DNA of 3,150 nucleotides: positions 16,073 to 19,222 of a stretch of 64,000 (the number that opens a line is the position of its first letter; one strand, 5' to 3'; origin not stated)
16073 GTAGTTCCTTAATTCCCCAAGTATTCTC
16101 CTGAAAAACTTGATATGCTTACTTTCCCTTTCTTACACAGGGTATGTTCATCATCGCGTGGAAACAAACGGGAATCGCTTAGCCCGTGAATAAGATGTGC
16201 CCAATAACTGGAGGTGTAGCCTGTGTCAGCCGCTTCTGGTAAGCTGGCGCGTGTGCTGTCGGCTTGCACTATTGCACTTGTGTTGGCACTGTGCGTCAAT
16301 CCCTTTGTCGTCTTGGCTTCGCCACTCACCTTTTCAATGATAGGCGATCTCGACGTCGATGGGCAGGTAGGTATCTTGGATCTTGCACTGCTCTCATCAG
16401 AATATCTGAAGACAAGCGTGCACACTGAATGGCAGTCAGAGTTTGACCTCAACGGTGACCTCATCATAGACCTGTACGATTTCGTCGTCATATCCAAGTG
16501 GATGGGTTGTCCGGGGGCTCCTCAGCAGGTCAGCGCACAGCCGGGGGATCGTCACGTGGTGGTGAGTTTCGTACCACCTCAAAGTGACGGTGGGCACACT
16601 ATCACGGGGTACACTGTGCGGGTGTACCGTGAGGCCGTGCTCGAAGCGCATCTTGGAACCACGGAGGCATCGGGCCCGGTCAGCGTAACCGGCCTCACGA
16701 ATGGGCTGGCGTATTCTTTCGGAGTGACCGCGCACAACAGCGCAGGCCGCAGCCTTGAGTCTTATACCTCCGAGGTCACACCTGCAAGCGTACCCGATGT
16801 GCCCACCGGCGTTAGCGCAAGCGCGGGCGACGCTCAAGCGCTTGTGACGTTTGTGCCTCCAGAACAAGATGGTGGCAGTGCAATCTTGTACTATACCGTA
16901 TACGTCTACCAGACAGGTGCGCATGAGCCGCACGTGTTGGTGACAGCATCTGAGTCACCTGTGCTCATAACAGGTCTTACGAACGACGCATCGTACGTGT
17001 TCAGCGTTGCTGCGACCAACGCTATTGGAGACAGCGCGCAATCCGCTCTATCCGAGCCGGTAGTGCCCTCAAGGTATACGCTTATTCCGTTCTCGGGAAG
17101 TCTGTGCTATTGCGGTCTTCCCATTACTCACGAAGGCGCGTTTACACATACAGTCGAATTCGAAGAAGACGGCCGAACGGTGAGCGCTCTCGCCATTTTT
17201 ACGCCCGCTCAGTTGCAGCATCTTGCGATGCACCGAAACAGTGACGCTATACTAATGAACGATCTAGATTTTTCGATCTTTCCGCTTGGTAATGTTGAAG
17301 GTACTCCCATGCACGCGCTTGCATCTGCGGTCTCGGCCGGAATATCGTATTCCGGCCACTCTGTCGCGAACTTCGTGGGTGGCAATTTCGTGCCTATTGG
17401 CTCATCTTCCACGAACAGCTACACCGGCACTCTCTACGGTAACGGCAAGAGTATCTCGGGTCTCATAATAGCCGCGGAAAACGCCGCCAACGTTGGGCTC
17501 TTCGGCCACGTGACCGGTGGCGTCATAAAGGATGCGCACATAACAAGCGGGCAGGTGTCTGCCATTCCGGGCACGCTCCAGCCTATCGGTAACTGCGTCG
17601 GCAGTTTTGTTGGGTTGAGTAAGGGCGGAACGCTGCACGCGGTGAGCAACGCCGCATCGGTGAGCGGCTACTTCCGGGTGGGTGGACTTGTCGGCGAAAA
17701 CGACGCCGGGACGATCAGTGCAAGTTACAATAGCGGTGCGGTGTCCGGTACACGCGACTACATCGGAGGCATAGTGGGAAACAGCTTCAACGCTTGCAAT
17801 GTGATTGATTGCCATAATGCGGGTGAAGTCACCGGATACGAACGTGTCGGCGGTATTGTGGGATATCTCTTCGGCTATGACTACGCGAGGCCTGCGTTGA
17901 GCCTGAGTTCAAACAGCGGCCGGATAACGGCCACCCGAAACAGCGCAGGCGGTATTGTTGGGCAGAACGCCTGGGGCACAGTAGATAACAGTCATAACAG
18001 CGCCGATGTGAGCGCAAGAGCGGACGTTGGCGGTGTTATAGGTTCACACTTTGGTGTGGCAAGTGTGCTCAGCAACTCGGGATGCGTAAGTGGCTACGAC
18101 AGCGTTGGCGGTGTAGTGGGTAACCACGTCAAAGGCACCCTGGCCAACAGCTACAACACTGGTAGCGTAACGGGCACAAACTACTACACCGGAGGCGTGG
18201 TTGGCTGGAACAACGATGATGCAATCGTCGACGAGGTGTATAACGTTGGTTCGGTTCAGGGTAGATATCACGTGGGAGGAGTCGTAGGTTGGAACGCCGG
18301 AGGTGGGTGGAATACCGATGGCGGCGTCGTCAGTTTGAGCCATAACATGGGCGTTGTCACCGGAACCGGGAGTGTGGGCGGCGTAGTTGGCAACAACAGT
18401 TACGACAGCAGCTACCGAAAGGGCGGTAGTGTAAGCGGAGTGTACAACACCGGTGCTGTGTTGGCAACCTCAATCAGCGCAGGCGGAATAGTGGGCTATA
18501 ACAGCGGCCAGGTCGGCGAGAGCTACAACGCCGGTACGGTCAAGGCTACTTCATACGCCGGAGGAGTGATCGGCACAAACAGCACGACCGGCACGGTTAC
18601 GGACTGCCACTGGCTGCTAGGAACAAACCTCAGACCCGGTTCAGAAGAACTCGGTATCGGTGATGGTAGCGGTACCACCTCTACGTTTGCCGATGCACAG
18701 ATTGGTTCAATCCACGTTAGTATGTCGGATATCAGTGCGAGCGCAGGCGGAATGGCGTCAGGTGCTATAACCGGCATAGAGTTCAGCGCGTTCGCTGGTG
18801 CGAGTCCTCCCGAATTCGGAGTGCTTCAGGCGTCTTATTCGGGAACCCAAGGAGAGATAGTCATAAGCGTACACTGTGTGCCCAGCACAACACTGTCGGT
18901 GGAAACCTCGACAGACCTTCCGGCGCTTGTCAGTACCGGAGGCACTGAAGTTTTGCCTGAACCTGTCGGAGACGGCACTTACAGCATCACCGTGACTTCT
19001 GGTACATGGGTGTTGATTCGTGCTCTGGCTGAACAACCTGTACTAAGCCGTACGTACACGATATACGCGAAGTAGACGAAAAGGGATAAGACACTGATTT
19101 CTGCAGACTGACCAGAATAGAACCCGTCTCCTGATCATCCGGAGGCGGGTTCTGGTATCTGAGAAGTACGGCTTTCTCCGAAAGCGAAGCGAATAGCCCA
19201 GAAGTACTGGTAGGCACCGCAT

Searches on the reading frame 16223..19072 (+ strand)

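Call 67: search_protein_families(library=pfam, proteins=[window:16223-19072:+], max_evalue=0.01)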
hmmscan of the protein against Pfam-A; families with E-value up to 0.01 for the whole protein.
window:16223-19072:+ (950 aa): 4 families
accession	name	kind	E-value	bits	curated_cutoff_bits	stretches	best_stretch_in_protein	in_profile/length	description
PF00041.27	fn3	-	3.8e-19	69.1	25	2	99-185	2-83/84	Fibronectin type III domain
PF07581.17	Glug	-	5e-18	64.6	20.5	2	482-508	1-28/28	The GLUG motif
PF25059.1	FN3_DSCAM-DSCAML_C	-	1.3e-07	32.3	39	0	122-182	15-76/89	DSCAM/DSCAML C-terminal Fn3-like domain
PF00404.24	Dockerin_1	-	6.1e-05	23.6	22.9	1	41-91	2-53/57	Dockerin type I domain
